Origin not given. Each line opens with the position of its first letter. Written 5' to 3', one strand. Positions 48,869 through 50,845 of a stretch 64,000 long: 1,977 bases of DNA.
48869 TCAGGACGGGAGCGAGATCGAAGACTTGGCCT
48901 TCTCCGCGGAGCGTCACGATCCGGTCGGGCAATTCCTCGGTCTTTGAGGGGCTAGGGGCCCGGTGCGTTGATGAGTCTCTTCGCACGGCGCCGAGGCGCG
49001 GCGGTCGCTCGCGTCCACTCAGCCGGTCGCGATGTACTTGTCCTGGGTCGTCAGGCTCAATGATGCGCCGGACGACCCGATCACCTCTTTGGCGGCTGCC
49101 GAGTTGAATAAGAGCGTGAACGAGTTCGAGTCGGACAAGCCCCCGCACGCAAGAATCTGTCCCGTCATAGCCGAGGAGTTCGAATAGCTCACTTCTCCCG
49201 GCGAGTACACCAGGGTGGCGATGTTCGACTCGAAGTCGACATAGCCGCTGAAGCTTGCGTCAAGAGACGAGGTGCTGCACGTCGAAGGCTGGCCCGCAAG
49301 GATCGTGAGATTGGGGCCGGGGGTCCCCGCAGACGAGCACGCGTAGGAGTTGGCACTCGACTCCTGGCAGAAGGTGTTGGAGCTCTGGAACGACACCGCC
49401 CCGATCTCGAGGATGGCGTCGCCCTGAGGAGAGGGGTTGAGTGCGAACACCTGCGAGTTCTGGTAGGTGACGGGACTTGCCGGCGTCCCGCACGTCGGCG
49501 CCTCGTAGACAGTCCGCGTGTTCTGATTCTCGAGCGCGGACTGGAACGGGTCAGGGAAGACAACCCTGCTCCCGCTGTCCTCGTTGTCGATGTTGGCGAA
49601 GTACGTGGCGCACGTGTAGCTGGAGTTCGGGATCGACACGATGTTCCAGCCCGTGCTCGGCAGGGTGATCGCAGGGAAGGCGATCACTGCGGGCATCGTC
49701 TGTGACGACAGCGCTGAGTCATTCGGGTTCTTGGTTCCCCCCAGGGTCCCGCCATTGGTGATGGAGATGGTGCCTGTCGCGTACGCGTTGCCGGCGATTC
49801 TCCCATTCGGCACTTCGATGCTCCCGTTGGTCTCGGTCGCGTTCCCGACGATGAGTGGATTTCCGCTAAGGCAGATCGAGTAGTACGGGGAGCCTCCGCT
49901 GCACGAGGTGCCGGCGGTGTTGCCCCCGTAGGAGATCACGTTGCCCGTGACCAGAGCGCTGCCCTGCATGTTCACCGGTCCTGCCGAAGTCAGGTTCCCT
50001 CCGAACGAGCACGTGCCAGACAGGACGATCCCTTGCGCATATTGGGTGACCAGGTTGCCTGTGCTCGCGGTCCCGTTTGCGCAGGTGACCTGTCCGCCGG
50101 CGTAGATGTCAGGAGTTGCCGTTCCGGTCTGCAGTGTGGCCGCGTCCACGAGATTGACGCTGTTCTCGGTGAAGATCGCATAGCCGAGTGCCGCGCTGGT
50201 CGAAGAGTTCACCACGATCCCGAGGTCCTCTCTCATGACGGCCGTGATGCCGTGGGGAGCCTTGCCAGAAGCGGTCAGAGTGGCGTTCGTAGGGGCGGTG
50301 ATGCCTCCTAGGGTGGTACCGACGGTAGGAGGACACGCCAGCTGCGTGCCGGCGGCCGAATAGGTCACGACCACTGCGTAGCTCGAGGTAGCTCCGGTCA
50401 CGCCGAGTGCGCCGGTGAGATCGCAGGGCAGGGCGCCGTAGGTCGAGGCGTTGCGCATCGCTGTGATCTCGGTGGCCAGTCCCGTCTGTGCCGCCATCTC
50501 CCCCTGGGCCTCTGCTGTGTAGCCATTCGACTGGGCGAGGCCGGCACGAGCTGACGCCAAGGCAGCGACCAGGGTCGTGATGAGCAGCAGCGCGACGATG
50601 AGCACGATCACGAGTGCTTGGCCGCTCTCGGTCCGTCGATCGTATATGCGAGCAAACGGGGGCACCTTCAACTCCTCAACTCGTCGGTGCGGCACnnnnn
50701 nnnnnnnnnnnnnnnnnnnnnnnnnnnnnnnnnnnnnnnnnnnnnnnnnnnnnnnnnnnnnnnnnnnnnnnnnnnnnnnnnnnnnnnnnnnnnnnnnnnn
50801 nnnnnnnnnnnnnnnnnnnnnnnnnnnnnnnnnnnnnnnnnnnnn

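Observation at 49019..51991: Orphan minor-pilin-like operon with a giant PilX-like beta-helix protein in a lower-GC island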

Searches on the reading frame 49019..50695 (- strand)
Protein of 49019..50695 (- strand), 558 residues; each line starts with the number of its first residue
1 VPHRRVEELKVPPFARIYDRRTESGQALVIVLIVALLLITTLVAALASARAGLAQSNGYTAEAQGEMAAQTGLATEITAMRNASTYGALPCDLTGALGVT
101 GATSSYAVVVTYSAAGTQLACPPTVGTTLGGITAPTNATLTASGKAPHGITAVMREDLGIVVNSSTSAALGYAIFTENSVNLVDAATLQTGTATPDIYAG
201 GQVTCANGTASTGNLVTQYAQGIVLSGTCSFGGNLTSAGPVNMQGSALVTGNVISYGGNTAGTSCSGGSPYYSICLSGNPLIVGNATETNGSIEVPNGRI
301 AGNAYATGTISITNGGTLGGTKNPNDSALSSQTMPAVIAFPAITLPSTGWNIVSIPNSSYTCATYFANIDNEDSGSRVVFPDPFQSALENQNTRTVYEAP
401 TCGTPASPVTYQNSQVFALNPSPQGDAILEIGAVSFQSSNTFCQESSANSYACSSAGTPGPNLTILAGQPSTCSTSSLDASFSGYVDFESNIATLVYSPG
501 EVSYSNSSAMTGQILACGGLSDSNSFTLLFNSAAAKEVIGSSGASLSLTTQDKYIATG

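Call 3: search_protein_families(library=pfam, proteins=[window:49019-50695:-], max_evalue=1)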
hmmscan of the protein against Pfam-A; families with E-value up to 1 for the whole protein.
window:49019-50695:- (558 aa): 2 families
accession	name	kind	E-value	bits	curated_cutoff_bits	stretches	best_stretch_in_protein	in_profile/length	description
PF04519.19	Bactofilin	-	0.0066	17.1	27.9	0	191-254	23-81/98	Polymer-forming cytoskeletal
PF02950.22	Conotoxin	-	0.056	14.8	25.1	1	28-50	3-25/75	Conotoxin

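Call 4: search_protein_families(library=ncbifam, proteins=[window:49019-50695:-], max_evalue=1)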
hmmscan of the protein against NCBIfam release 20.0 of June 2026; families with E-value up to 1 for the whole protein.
window:49019-50695:- (558 aa): 2 families
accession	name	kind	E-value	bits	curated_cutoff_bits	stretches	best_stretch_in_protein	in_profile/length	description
NF003790.0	PRK05379.2-2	equivalog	0.079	12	403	1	24-68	31-75/354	bifunctional nicotinamide mononucleotide adenylyltransferase/ADP-ribose pyrophosphatase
NF041014.1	pilin_ComGG_2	equivalog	0.092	13.4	40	1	27-72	11-56/101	competence type IV pilus minor pilin ComGG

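Call 6: find_homologous_proteins(query=window:49019-50695:-)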
Query window:49019-50695:- (558 aa): 28 proteins with E <= 0.001 among 8000 candidates.
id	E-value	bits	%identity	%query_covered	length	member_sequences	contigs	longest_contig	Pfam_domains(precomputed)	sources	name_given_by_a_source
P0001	0.0e+0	1145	99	98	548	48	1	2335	-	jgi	-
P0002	6.7e-231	786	99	68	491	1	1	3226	-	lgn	-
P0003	3.6e-185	635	60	100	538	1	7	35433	-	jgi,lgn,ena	jgi:hypothetical protein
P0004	8.2e-178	611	59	93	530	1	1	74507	-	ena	-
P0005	1.3e-169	584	57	100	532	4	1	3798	-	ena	-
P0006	3.5e-168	579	55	97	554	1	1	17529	-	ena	-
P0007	7.6e-166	571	54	93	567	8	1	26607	-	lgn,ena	-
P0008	4.4e-157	542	53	95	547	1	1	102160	-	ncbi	ncbi:MAG: hypothetical protein ACYCSF_08905 [Acidimicrobiales bacterium]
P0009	4.9e-157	542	54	97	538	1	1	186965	-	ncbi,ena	-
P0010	2.4e-156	540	52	93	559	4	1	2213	PF04519.20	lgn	-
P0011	4.1e-156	539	52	97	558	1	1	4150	-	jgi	jgi:cytoskeletal protein CcmA (bactofilin family)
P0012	1.3e-155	537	52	97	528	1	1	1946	-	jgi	jgi:hypothetical protein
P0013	6.1e-148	512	50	93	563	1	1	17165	PF04519.20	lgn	-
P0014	7.9e-147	508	55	98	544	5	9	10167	-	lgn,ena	-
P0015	2.2e-142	494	53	97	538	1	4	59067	-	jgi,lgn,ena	jgi:hypothetical protein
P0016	2.2e-97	345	43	97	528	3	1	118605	-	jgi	-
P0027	5.0e-71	258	40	85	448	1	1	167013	-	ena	-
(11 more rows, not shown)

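Call 8: find_encoding_contigs(protein=P0009, flank=10000, max_places=2)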
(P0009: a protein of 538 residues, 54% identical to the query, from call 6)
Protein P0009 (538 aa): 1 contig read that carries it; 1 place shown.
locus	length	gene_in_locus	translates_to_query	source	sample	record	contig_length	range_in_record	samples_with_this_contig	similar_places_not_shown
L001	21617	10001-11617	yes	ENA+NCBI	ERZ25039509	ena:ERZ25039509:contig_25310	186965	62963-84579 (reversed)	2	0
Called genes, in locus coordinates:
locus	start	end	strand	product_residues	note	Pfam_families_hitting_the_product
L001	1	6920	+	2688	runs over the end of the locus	-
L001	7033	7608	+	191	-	PF07963:N_methyl (weak)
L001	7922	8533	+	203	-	-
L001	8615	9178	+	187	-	-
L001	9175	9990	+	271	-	PF07963:N_methyl (weak)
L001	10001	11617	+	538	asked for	-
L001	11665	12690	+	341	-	PF00989:PAS, PF08448:PAS_4 (weak), PF13188:PAS_8, PF13426:PAS_9, PF08447:PAS_3, PF00990:GGDEF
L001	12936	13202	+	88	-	-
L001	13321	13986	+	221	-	-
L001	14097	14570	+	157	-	-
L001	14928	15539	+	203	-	-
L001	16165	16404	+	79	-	-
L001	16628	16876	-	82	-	-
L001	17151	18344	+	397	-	PF14312:FG-GAP_2, PF25292:Beta-prop_CGLA (faint), PF14312:FG-GAP_2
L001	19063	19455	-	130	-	PF00903:Glyoxalase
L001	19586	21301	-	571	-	PF07679:I-set (weak), PF13895:Ig_2 (faint), PF13927:Ig_3 (weak), PF07679:I-set (weak), PF13927:Ig_3 (weak), PF07679:I-set (weak), PF13927:Ig_3 (weak), PF01828:Peptidase_A4, +1 more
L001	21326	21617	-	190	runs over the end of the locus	-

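Call 9: find_encoding_contigs(protein=P0016, flank=10000, max_places=2)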
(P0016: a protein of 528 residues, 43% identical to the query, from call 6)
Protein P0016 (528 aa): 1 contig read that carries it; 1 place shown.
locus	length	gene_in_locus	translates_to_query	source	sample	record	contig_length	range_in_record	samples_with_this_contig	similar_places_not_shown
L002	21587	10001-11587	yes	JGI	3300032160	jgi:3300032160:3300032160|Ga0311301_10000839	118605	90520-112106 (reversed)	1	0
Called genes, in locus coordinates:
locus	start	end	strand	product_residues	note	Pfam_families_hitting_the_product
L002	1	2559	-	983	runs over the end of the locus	PF03636:Glyco_hydro_65N (weak), PF03632:Glyco_hydro_65m, PF03633:Glyco_hydro_65C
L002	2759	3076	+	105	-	-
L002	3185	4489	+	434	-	PF13433:Peripla_BP_5 (weak), PF13458:Peripla_BP_6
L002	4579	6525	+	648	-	PF02653:BPD_transp_2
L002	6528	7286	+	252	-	PF13304:AAA_21 (faint), PF00005:ABC_tran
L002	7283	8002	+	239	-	PF00005:ABC_tran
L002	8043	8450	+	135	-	PF01243:PNPOx_N, PF12900:Pyridox_ox_2 (weak)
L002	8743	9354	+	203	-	-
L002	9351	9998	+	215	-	PF07963:N_methyl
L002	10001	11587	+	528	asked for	-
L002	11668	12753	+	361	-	PF08240:ADH_N, PF00107:ADH_zinc_N, PF13602:ADH_zinc_N_2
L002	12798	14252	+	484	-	PF00089:Trypsin, PF13365:Trypsin_2, PF00595:PDZ (faint), PF13180:PDZ_2, PF17820:PDZ_6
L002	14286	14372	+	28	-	-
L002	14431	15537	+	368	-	-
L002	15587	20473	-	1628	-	-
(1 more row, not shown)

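Call 10: find_encoding_contigs(protein=P0027, flank=10000, max_places=2)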
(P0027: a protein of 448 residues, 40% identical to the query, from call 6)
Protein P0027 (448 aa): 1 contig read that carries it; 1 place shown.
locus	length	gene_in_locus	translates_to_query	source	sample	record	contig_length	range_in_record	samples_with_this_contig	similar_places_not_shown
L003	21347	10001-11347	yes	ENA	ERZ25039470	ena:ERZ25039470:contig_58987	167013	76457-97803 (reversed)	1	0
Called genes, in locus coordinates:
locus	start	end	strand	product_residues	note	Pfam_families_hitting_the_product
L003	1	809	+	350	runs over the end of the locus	-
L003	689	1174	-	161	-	-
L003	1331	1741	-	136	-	PF14312:FG-GAP_2 (faint)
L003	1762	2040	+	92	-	-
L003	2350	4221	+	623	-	PF00005:ABC_tran, PF13304:AAA_21 (faint)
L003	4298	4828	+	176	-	PF12802:MarR_2, PF01047:MarR (weak)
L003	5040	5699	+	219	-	PF00857:Isochorismatase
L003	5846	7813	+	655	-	-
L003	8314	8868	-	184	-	-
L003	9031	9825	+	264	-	PF07963:N_methyl (weak)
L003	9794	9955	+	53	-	-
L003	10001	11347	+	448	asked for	-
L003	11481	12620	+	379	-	PF03403:PAF-AH_p_II (weak), PF07224:Chlorophyllase, PF12146:Hydrolase_4 (faint), PF12740:PETase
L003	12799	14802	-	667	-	PF02687:FtsX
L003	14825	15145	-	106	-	-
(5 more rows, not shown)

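Call 18: find_related_loci(query=A1, collection=genome_contigs, flank=10000)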
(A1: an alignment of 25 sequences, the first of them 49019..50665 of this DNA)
Query A1 (548 aa) in genome_contigs; peptide patterns used: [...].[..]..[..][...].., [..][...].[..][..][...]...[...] (x = any residue, [..] = any of these).
45 stretches matched a pattern; 12 encode a relative of the query (tblastn E <= 1e-3); 12 distinct loci.
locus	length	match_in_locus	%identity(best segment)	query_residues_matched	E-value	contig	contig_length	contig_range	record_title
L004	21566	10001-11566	54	31-548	3e-173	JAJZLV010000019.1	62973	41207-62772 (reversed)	MAG: Actinomycetes bacterium isolate MAS3.bin140 NODE_746_length_62973_cov_1.468781, whole genome shotgun sequence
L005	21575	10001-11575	52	31-548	7e-162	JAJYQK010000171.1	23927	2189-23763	MAG: Actinomycetes bacterium isolate DS4.bin24 NODE_2210_length_23927_cov_2.316345, whole genome shotgun sequence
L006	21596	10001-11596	54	6-548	8e-156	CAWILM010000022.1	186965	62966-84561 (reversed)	MAG: uncultured Acidimicrobiaceae bacterium isolate MFD03323.bin.2.48 genome assembly, contig: contig_25310, whole genom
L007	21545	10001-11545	41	7-548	3e-104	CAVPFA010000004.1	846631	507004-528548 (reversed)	MAG: uncultured Acidimicrobiaceae bacterium isolate MFD10071.bin.2.60 genome assembly, contig: contig_36311, whole genom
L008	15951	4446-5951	40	8-545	7e-99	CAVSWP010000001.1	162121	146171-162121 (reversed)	MAG: uncultured Acidimicrobiales bacterium isolate MFD09222.bin.1.147 genome assembly, contig: contig_114009, whole geno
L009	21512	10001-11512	39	6-545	3e-96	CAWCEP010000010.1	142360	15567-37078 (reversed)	MAG: uncultured Acidimicrobiales bacterium isolate MFD09286.bin.2.43 genome assembly, contig: contig_48362, whole genome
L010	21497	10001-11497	39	5-535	7e-96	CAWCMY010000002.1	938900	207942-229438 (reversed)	MAG: uncultured Acidimicrobiales bacterium isolate MFD05502.bin.2.155 genome assembly, contig: contig_3089, whole genome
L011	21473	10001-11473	41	7-530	6e-95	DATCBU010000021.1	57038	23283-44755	MAG TPA_asm: Acidimicrobiales bacterium isolate SMAG_U7681 k141_468613, whole genome shotgun sequence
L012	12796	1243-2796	40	6-545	2e-94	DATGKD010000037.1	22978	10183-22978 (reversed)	MAG TPA_asm: Acidimicrobiales bacterium isolate SMAG_U9850 k141_118519, whole genome shotgun sequence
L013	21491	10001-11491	40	13-545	2e-91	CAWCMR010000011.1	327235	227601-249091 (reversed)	MAG: uncultured delta proteobacterium isolate MFD05502.bin.2.118 genome assembly, contig: contig_27126, whole genome sho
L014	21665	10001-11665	32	4-548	2e-52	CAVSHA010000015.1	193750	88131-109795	MAG: uncultured Acidimicrobiaceae bacterium isolate MFD01476.bin.2.29 genome assembly, contig: contig_17017, whole genom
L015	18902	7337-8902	40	13-548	6e-104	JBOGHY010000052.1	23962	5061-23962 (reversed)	MAG: Acidimicrobiales bacterium isolate TC-S_metawrap_bin.162 k127_3052444, whole genome shotgun sequence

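Call 21: predict_structure(alignment_id=A1)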
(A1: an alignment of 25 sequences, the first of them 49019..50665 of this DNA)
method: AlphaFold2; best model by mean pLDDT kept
length: 548 residues; sequences in the alignment: 25
mean_pLDDT: 82.6   pTM: 0.68
mean pLDDT of the five models: 82.6, 82.5, 81.6, 80.3, 79.1
residues with pLDDT >= 90: 240; 70-90: 216; 50-70: 59; < 50: 33
segments of 3 or more residues with pLDDT < 50: 1-13, 44-49, 257-260, 532-534
pLDDT, mean of each block of 10 residues (from residue 1): 42 58 80 66 49 76 84 75 76 79 83 63 81 81 88 59 91 89 90 89 90 91 93 95 81 50 84 95 93 94 93 92 81 80 94 92 75 93 94 93 92 91 92 90 83 89 82 91 93 89 93 83 80 62 81
secondary structure, 60 per line:
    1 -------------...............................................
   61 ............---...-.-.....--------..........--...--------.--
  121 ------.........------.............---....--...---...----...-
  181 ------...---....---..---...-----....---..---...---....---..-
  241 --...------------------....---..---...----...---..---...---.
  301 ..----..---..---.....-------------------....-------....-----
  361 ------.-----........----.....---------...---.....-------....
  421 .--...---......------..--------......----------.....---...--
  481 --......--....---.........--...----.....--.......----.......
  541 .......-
elements in order: H14-72 E82-86 E95-104 E107-109 E127-135 E142-154 H158-161 E164-166 E170-172 E177-179 E187-189 E193-196 E205-207 E213-216 E225-227 E231-234 E243-245 E264-267 E276-278 E283-285 E294-296 E300-302 H317-321 E341-344 H352-355 H373-380 E385-389 E399-401 E405-409 E417-421 E424-426 E430-435 E452-457 E468-472 E476-478 E483-488 E491-494 E498-506 E509-511 E516-520 H523-529 E534-547

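Call 24: fold_search(model_id=the predicted structure, library=pdb)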
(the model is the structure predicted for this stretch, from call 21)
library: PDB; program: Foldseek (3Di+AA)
matches with E <= 10: 131; with E <= 0.001: 1
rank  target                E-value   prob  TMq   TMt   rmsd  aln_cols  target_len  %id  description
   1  6qvi_B                6.2e-04  0.98  0.23  0.25  17.5       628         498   13  Crystal structure of competence-associated pilin ComZ from Thermus thermophilus (released 2019-05-29)
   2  6n2c_A                4.4e-02  0.21  0.12  0.15  21.8       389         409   10  The Crystal Structure of Caldicellulosiruptor hydrothermalis Tapirin C-terminal domain (released 2018-12-19)
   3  6n2c_B                6.9e-02  0.23  0.12  0.16  21.9       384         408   10  The Crystal Structure of Caldicellulosiruptor hydrothermalis Tapirin C-terminal domain (released 2018-12-19)
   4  4nuh                  1.0e-01  0.20  0.09  0.19  16.8       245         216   10  Crystal structure of mLeIBP, a capping head region swapped mutant of ice-binding protein (released 2014-04-16)
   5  6n2b_B                1.4e-01  0.12  0.15  0.20  16.6       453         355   12  The Crystal Structure of Caldicellulosiruptor kristjanssonii Tapirin C-terminal domain (released 2018-12-19)
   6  4rm6                  1.5e-01  0.11  0.13  0.10  23.9       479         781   12  Crystal structure of Hemopexin Binding Protein (released 2016-05-18)
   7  7bwx_A                1.7e-01  0.75  0.15  0.37  13.8       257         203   12  Crystal structure of ice-binding protein from an Antarctic ascomycete, Antarctomyces psychrotrophicus. (released 2020-05-27)
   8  6n2b_A                1.9e-01  0.09  0.14  0.18  14.4       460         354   12  The Crystal Structure of Caldicellulosiruptor kristjanssonii Tapirin C-terminal domain (released 2018-12-19)
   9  6bg8_A                3.0e-01  0.18  0.16  0.31  15.4       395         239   11  Shewanella frigidimarina ice-binding protein_1 DUF3494 Domain (released 2018-03-07)
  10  8x1o                  4.0e-01  0.12  0.09  0.17  17.1       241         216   11  Crystal structure of M249C/N270C mutant of FfIBP (released 2024-11-13)
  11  9lhs                  4.2e-01  0.10  0.07  0.16  17.9       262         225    9  Crystal structure of an ice-binding protein from Candidatus Cryosericum odellii (released 2025-09-03)
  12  7bwy_A                4.6e-01  0.44  0.15  0.36  13.2       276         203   11  Crystal structure of ice-binding protein from an Antarctic ascomycete, Antarctomyces psychrotrophicus. (released 2020-05-27)
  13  9fk5_E                4.6e-01  0.02  0.07  0.09  19.5       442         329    7  Zebrafish Betaglycan Orphan Domain (zfBGo) in complex with TGF-B3 and extracellular domains of TGFBRI and TGFBRII (released 2025-03-12)
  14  9lhn_B                5.8e-01  0.11  0.09  0.20  17.1       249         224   10  Crystal structure of Ice binding protein from Candidatus Cryosericum odellii SMC5 (released 2025-09-03)
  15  8x1p                  6.1e-01  0.09  0.09  0.18  16.7       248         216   10  Crystal structure of G160C/S176C mutant of FfIBP (released 2024-11-13)
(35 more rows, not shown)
